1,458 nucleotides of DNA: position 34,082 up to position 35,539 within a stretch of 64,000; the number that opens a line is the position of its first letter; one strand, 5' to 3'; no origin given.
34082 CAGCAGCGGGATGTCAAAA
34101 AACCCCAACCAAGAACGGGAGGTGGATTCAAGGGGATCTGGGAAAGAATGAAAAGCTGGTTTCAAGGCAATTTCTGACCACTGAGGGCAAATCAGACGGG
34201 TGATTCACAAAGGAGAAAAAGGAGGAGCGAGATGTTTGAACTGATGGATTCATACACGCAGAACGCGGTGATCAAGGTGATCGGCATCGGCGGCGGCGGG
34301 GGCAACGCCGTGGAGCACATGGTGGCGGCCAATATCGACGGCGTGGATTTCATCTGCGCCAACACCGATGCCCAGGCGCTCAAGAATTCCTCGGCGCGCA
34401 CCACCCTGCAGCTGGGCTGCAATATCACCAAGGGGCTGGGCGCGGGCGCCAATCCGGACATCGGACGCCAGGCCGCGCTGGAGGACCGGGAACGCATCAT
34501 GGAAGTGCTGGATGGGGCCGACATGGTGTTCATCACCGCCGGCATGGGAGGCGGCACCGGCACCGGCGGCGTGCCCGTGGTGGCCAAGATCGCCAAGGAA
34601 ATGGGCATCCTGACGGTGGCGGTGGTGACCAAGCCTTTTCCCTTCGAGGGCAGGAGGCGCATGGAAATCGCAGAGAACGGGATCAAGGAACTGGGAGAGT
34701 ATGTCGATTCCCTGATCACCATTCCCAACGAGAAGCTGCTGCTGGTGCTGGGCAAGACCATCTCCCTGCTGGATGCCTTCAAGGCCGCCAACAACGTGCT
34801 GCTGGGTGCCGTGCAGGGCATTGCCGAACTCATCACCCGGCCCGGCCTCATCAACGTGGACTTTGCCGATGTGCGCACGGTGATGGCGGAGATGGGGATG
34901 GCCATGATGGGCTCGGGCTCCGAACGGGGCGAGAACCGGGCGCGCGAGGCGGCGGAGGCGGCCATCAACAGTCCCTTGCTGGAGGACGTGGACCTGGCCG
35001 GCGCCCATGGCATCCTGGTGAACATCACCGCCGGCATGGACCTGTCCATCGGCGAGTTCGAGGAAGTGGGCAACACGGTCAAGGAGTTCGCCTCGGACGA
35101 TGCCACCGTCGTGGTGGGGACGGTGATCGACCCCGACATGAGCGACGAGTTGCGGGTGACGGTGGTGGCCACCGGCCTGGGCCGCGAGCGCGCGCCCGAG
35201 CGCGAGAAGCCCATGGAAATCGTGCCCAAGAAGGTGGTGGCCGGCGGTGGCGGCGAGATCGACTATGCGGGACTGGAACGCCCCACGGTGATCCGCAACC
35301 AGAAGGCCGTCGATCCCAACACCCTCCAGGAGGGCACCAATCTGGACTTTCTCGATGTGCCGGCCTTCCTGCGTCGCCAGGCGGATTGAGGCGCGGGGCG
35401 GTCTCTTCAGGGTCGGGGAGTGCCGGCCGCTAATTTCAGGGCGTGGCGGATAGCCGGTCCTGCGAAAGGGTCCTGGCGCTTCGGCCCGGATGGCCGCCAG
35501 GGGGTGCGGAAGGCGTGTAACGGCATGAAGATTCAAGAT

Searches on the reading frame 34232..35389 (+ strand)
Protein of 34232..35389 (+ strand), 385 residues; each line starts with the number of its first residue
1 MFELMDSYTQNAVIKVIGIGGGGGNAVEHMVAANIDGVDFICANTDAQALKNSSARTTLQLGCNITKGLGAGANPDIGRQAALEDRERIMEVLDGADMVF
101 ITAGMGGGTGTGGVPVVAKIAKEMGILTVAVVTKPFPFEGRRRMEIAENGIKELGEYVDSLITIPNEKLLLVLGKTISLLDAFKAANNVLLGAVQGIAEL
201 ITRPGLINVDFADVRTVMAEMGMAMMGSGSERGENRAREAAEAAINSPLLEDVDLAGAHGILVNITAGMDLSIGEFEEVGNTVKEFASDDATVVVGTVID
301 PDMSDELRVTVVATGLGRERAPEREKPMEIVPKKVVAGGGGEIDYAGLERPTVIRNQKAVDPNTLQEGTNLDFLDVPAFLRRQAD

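Call 35: find_homologous_proteins(query=window:34232-35389:+, max_evalue=1e-100)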
Query window:34232-35389:+ (385 aa): 8000 proteins with E <= 1e-100 among 8000 candidates; the best 120 are listed.
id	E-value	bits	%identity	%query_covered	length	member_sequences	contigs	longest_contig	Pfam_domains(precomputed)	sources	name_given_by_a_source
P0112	8.4e-242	820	100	100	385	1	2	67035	PF00091.32,PF12327.14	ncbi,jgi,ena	-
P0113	2.0e-239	812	99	100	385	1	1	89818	PF00091.32,PF12327.14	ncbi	-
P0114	3.9e-222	755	92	100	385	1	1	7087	PF00091.32,PF12327.14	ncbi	-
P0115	4.5e-221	752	91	100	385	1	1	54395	PF00091.32,PF12327.14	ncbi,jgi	-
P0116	1.9e-219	746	91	100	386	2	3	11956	PF00091.32,PF12327.14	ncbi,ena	-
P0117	5.9e-217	738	90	100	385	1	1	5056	PF00091.32,PF12327.14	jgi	-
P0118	1.1e-216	737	89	100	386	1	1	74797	PF00091.32,PF12327.14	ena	-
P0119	4.2e-215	732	90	100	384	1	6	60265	PF00091.32,PF12327.14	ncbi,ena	-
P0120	5.0e-203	692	85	100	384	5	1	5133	PF00091.32,PF12327.14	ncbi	-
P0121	1.3e-200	685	85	100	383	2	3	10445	PF00091.32,PF12327.14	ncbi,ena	-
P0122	9.8e-199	678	84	100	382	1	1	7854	PF00091.32,PF12327.14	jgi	-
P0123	1.9e-198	677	84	100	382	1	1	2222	PF00091.32,PF12327.14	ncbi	-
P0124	8.4e-198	675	84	100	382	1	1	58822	PF00091.32,PF12327.14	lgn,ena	-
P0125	9.1e-198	675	84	100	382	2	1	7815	PF00091.32,PF12327.14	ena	-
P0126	7.2e-197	672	84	100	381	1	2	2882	PF00091.32,PF12327.14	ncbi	-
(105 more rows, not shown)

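Call 36: find_encoding_contigs(protein=P0112, flank=10000, max_places=6)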
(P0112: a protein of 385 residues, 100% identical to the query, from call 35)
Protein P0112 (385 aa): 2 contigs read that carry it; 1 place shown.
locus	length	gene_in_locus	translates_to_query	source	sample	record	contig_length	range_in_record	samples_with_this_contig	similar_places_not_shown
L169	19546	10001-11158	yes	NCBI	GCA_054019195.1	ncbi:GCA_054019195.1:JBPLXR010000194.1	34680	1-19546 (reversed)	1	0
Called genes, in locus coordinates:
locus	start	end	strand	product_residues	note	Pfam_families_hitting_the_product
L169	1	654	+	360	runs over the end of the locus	PF00953:Glycos_transf_4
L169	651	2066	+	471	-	PF21799:MurD-like_N, PF08245:Mur_ligase_M, PF02875:Mur_ligase_C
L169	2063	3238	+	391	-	PF01098:FTSW_RODA_SPOVE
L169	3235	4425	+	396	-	PF03033:Glyco_transf_28, PF04101:Glyco_tran_28_C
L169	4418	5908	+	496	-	PF01225:Mur_ligase, PF08245:Mur_ligase_M, PF02875:Mur_ligase_C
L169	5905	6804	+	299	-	PF01565:FAD_binding_4, PF02873:MurB_C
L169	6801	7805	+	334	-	PF01820:Dala_Dala_lig_N, PF02222:ATP-grasp, PF02786:CPSase_L_D2 (weak), PF07478:Dala_Dala_lig_C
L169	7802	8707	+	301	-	PF08478:POTRA_1, PF03799:FtsQ_DivIB_C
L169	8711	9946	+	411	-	PF11104:PilM_2 (faint), PF14450:FtsA, PF02491:SHS2_FTSA, PF06723:MreB_Mbl, PF06277:EutA (weak), PF14450:FtsA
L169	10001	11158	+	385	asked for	PF00091:Tubulin, PF12327:FtsZ_C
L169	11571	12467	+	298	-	PF03331:LpxC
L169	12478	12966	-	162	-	PF05258:DciA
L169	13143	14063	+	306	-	PF01551:Peptidase_M23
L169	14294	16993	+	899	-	PF07517:SecA_DEAD, PF00270:DEAD (weak), PF01043:SecA_PP_bind, PF21090:P-loop_SecA, PF07516:SecA_SW, PF02810:SEC-C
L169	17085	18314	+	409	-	PF01960:ArgJ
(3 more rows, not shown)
